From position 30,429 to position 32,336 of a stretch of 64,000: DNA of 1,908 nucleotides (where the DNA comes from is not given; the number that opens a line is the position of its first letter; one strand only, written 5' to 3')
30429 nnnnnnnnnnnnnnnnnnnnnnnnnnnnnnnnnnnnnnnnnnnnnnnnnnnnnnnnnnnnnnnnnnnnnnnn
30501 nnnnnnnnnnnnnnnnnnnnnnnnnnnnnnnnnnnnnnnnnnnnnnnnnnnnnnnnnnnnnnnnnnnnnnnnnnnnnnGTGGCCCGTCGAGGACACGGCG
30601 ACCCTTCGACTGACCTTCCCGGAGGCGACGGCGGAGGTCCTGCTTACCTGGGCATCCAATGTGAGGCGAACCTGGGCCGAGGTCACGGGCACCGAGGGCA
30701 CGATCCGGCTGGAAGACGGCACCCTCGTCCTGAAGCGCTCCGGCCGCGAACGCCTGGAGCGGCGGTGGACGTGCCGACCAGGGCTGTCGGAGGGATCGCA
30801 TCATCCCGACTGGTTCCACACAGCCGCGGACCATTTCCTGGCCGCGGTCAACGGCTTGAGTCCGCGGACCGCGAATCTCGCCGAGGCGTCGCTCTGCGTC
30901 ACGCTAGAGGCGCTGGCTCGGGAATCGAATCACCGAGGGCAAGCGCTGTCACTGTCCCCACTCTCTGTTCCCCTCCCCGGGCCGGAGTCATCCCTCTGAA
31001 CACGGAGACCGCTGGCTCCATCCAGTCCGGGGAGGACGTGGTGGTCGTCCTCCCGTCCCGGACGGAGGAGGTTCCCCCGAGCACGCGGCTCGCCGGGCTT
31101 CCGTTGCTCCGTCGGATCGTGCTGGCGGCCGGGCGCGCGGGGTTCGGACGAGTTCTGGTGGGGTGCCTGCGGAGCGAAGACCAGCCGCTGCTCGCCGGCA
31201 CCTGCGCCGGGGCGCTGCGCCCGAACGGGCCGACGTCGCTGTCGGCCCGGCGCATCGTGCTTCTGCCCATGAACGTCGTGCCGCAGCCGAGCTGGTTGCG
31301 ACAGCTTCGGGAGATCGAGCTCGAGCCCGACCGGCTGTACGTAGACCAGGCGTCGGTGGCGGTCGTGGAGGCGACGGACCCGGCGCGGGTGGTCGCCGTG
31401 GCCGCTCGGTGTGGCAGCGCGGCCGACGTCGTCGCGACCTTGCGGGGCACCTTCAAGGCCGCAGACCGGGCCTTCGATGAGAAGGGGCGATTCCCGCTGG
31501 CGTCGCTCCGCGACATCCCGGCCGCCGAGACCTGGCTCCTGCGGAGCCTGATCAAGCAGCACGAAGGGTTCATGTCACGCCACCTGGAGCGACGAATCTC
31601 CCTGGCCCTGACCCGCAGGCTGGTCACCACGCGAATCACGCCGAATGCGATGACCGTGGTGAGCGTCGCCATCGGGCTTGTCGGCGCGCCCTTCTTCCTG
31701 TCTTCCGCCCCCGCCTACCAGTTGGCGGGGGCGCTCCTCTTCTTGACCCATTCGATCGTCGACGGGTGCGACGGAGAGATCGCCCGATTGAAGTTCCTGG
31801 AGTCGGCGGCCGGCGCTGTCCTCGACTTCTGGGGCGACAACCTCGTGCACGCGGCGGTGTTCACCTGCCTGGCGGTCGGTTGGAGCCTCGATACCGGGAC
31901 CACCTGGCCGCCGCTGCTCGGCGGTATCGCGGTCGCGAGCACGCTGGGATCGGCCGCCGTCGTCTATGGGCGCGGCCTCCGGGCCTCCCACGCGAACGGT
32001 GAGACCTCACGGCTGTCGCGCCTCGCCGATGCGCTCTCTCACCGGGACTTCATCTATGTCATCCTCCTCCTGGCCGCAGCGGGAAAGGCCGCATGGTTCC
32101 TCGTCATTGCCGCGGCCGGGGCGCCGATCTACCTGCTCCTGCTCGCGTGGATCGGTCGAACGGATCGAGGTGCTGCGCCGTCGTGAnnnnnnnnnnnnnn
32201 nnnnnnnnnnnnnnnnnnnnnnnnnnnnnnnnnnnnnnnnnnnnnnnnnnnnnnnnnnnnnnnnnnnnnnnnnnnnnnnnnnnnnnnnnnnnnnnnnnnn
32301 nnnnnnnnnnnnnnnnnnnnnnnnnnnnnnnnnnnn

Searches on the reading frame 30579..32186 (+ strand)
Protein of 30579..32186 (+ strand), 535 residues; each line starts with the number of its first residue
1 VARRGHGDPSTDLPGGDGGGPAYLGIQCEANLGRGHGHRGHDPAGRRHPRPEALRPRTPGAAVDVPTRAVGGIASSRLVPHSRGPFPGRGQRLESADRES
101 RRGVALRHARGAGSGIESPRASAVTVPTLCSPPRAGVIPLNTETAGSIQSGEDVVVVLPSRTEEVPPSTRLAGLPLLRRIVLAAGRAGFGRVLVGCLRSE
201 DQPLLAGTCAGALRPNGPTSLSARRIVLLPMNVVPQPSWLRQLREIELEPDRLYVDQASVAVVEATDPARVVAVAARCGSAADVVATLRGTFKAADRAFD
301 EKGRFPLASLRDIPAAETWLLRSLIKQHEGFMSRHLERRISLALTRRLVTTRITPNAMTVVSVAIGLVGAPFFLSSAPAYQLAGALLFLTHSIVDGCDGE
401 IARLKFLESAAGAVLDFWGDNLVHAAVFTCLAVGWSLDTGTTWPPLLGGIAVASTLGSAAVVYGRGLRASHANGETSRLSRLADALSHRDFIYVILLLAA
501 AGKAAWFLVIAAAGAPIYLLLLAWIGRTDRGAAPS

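Call 8: search_protein_families(library=pfam, proteins=[window:30579-32186:+], max_evalue=0.01)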
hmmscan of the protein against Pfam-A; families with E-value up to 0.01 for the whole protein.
window:30579-32186:+ (535 aa): 1 family
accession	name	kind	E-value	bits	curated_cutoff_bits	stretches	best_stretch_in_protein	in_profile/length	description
PF01066.26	CDP-OH_P_transf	-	1.5e-09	38.9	22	1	353-464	2-109/152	CDP-alcohol phosphatidyltransferase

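Call 10: search_protein_families(library=ncbifam, proteins=[window:30579-32186:+], max_evalue=0.001)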
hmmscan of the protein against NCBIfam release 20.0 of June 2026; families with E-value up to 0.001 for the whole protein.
window:30579-32186:+ (535 aa): 4 families
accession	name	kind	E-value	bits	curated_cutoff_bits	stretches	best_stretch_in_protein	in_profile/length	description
NF041135.1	IPPtranDIPPsyn_Thcocales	equivalog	1.9e-23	83.1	580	1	312-512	209-402/419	bifunctional L-myo-inositol-1-phosphate cytidylyltransferase/CDP-L-myo-inositol myo-inositolphosphotransferase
NF040950.1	archin_ph_syn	equivalog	2.6e-13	50.3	180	1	339-465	10-127/191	archaetidylinositol phosphate synthase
NF045883.1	PIPSynth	equivalog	6.1e-11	42.4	170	1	332-463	2-129/197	phosphatidylinositol phosphate synthase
TIGR00560.1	pgsA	equivalog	0.00028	21.4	109.1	1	354-432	3-84/183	CDP-diacylglycerol--glycerol-3-phosphate 3-phosphatidyltransferase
